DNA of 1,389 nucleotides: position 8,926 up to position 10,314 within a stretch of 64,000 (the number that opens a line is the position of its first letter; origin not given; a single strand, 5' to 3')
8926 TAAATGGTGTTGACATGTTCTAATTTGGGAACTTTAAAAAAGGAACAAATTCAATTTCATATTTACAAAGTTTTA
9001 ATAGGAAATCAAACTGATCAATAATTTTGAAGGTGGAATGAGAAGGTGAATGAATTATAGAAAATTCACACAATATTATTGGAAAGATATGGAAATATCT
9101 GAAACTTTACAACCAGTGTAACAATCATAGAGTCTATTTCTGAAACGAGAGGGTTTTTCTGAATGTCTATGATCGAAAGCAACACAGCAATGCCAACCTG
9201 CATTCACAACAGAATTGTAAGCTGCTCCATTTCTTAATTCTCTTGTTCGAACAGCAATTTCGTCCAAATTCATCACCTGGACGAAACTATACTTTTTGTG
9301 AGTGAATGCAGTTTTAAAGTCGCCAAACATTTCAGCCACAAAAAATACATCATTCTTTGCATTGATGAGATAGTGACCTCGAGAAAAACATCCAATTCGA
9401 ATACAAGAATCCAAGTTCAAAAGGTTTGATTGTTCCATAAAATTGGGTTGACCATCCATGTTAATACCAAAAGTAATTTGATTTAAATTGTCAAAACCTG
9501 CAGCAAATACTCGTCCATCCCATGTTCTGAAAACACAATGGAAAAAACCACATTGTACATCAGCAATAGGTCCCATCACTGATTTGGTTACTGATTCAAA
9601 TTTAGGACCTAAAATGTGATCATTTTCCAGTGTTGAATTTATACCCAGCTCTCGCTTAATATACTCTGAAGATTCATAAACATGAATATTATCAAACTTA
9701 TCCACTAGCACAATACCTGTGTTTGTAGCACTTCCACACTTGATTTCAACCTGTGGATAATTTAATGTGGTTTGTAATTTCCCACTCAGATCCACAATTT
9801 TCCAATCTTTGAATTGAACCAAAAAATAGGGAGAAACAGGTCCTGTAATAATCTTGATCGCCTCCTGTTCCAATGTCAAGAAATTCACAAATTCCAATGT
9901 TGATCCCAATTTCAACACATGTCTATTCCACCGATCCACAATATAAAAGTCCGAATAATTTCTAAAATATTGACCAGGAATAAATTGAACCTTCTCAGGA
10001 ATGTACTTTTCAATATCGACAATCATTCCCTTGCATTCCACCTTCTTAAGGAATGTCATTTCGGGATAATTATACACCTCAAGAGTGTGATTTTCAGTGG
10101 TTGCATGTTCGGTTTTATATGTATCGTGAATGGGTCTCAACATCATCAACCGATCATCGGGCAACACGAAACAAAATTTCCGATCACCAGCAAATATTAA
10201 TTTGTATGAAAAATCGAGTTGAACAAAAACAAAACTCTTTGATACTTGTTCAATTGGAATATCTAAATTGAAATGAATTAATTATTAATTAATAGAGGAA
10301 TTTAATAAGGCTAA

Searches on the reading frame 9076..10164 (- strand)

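Call 41: search_protein_families(library=pfam, proteins=[window:9076-10164:-], max_evalue=0.001)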
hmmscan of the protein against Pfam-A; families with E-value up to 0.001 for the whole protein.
window:9076-10164:- (362 aa): 2 families
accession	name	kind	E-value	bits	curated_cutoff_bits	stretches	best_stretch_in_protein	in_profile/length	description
PF25390.1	WD40_RLD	-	0.00012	22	150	1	187-237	185-230/363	RCC1-like domain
PF13540.12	RCC1_2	-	0.0004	20.6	22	0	200-227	1-28/30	Regulator of chromosome condensation (RCC1) repeat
